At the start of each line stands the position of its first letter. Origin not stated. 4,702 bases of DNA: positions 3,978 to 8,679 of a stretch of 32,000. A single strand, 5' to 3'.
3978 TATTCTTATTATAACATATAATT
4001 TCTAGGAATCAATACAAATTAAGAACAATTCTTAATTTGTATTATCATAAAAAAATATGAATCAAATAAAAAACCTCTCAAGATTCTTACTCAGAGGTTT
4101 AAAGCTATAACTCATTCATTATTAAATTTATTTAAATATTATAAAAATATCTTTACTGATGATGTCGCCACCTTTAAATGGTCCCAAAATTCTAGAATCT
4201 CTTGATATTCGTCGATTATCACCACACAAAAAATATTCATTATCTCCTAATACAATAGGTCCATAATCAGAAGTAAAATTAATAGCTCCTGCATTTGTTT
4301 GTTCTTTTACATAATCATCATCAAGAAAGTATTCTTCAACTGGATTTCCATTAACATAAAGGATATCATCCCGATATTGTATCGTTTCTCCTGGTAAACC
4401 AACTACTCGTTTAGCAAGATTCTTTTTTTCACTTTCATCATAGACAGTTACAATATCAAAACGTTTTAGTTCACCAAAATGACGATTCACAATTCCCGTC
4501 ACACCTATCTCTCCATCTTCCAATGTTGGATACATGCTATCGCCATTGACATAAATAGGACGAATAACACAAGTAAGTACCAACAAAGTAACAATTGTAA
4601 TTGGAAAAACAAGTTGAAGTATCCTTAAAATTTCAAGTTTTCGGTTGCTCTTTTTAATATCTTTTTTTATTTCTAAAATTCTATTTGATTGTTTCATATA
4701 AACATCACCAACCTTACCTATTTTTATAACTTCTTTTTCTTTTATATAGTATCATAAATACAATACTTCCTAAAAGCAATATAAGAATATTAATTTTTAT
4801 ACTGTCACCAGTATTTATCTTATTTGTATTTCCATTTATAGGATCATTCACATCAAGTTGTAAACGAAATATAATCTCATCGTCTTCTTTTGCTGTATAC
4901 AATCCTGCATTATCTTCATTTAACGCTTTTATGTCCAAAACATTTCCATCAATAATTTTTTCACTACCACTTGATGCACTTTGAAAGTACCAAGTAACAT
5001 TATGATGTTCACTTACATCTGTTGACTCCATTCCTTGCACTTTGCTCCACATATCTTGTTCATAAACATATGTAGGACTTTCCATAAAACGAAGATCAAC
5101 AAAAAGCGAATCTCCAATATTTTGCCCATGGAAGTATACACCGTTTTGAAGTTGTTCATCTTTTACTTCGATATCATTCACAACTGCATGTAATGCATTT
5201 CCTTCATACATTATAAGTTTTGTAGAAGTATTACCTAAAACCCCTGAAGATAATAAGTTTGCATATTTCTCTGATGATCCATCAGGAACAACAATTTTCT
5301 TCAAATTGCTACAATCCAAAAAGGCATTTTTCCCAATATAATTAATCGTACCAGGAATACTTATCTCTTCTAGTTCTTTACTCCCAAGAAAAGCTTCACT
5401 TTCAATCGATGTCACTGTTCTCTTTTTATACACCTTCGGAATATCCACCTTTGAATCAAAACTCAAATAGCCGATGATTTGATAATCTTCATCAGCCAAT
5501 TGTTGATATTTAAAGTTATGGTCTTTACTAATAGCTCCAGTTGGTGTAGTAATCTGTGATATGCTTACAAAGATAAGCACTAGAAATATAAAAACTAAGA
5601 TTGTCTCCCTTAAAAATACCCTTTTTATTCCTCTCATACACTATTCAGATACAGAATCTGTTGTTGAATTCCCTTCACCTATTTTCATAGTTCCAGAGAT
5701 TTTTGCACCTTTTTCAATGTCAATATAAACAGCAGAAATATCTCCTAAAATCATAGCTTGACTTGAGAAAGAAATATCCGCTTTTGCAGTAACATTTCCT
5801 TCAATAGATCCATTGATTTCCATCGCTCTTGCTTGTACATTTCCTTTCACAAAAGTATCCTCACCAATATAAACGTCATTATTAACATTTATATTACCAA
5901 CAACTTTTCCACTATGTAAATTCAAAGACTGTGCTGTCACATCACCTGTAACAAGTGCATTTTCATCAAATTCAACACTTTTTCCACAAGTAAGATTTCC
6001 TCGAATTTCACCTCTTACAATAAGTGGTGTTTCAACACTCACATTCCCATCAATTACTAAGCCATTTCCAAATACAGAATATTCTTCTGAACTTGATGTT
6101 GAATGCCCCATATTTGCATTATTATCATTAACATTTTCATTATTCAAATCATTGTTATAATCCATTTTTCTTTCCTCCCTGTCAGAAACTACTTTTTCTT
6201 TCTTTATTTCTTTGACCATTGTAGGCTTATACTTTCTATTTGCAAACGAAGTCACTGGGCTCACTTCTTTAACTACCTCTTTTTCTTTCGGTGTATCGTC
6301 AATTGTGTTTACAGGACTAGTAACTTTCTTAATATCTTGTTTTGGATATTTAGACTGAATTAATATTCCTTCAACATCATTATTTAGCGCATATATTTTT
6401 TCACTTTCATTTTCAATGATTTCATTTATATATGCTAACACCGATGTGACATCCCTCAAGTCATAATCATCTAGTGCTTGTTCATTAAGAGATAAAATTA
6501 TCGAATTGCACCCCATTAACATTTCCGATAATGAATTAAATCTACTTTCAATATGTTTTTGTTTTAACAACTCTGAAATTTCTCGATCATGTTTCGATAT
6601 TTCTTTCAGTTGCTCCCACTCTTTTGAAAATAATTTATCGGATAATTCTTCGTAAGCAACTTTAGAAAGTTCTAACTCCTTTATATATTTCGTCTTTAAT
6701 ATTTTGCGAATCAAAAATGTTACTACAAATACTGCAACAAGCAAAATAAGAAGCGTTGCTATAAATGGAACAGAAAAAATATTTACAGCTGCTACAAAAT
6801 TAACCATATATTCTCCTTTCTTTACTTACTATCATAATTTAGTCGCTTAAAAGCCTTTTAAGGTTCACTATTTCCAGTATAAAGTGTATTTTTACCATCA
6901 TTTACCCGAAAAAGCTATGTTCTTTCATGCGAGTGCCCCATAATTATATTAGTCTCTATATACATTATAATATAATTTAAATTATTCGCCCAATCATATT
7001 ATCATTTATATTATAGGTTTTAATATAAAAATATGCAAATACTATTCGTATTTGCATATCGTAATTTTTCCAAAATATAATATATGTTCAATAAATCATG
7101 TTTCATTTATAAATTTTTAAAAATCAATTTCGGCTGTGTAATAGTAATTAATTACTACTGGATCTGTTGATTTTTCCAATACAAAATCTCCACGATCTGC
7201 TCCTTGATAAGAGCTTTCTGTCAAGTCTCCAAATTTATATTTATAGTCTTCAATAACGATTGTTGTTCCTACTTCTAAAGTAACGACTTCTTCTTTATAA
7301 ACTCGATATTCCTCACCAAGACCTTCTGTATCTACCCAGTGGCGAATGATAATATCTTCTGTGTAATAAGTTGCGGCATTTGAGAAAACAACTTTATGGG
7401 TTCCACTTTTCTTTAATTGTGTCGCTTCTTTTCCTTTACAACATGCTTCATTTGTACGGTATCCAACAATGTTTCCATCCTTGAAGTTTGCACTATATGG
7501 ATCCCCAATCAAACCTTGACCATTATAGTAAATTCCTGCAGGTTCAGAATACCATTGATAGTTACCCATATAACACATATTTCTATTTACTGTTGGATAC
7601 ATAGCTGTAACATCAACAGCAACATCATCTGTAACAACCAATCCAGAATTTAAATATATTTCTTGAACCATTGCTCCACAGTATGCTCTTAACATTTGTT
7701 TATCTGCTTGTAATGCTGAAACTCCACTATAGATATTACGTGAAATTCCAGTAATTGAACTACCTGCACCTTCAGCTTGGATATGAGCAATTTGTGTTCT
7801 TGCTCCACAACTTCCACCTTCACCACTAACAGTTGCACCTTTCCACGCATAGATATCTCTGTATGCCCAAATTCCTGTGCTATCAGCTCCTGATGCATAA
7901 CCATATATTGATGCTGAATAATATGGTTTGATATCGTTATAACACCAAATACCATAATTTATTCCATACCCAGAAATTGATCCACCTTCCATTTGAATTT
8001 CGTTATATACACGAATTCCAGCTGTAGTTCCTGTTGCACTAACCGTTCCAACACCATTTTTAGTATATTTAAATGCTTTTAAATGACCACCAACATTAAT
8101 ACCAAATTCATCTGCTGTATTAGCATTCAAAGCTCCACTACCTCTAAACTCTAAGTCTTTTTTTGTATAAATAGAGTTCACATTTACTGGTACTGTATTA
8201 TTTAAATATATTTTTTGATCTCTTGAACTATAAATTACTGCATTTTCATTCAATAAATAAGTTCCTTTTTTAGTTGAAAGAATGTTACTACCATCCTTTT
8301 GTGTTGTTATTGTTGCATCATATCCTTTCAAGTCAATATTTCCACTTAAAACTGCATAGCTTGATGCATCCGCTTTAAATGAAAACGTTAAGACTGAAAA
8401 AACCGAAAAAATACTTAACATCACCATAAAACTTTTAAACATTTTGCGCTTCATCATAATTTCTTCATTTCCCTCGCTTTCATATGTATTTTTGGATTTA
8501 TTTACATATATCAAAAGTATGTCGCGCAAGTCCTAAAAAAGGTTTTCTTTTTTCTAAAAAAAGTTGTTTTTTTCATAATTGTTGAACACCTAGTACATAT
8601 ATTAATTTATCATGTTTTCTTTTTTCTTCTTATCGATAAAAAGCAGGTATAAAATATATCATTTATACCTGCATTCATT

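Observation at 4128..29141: Candidate one-component sigma regulon: membrane-tethered ECF sigma plus four copies of its putative promoter across a 25-kb surface island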

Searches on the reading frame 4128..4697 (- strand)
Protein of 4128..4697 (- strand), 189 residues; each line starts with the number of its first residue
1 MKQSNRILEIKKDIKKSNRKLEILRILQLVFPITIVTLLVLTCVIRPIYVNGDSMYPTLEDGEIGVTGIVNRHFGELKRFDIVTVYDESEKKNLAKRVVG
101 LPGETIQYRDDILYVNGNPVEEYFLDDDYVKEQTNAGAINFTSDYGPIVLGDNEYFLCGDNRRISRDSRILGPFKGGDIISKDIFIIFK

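Call 10: search_protein_families(library=pfam, proteins=[window:4128-4697:-], max_evalue=0.01)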
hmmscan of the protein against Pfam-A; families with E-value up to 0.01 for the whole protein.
window:4128-4697:- (189 aa): 1 family
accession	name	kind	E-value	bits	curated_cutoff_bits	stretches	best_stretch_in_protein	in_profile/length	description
PF10502.14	Peptidase_S26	-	2.2e-38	132.3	22.9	1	24-187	2-167/168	Signal peptidase, peptidase S26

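Call 45: search_protein_families(library=ncbifam, proteins=[window:4128-4697:-], max_evalue=0.01)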
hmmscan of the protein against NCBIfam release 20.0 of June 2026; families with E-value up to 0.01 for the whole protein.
window:4128-4697:- (189 aa): 5 families
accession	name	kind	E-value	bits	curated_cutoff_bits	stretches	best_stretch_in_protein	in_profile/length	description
TIGR02227.1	sigpep_I_bact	equivalog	6.5e-33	113.9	47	1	29-188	4-159/162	signal peptidase I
NF008114.0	PRK10861.1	equivalog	9.7e-11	41.5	277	1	11-109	48-159/324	signal peptidase I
TIGR02754.1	sod_Ni_protease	equivalog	0.00016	22.1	63.25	0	50-100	3-54/90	nickel-type superoxide dismutase maturation protease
TIGR02771.1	TraF_Ti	equivalog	0.001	18.7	100.25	1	93-180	83-162/171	conjugative transfer signal peptidase TraF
TIGR02228.1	sigpep_I_arch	equivalog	0.0073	16.2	51.85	1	37-101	19-85/158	signal peptidase I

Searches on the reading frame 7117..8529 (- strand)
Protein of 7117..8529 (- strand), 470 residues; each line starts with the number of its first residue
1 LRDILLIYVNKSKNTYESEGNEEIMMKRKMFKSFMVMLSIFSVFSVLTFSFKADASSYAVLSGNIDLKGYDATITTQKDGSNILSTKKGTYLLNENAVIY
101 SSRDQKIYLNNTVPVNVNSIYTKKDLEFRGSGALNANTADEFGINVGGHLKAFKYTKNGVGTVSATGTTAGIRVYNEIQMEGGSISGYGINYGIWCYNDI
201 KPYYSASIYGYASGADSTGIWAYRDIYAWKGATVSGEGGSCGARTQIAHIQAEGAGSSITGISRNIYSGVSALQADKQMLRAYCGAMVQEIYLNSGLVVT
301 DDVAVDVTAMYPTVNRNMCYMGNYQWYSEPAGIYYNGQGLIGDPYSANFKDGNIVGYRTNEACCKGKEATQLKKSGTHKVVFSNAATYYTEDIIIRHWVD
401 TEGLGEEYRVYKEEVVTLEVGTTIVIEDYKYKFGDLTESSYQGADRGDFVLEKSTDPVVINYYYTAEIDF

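Call 10: search_protein_families(library=pfam, proteins=[window:7117-8529:-], max_evalue=0.01)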
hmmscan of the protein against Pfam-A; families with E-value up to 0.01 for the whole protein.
window:7117-8529:- (470 aa): 1 family
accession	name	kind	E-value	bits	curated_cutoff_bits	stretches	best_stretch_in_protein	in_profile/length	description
PF14262.12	Cthe_2159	-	0.00023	21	25.8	1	104-186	77-147/262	Carbohydrate-binding domain-containing protein Cthe_2159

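Call 45: search_protein_families(library=ncbifam, proteins=[window:7117-8529:-], max_evalue=0.01)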
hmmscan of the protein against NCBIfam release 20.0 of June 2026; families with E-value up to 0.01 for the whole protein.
window:7117-8529:- (470 aa): 0 families
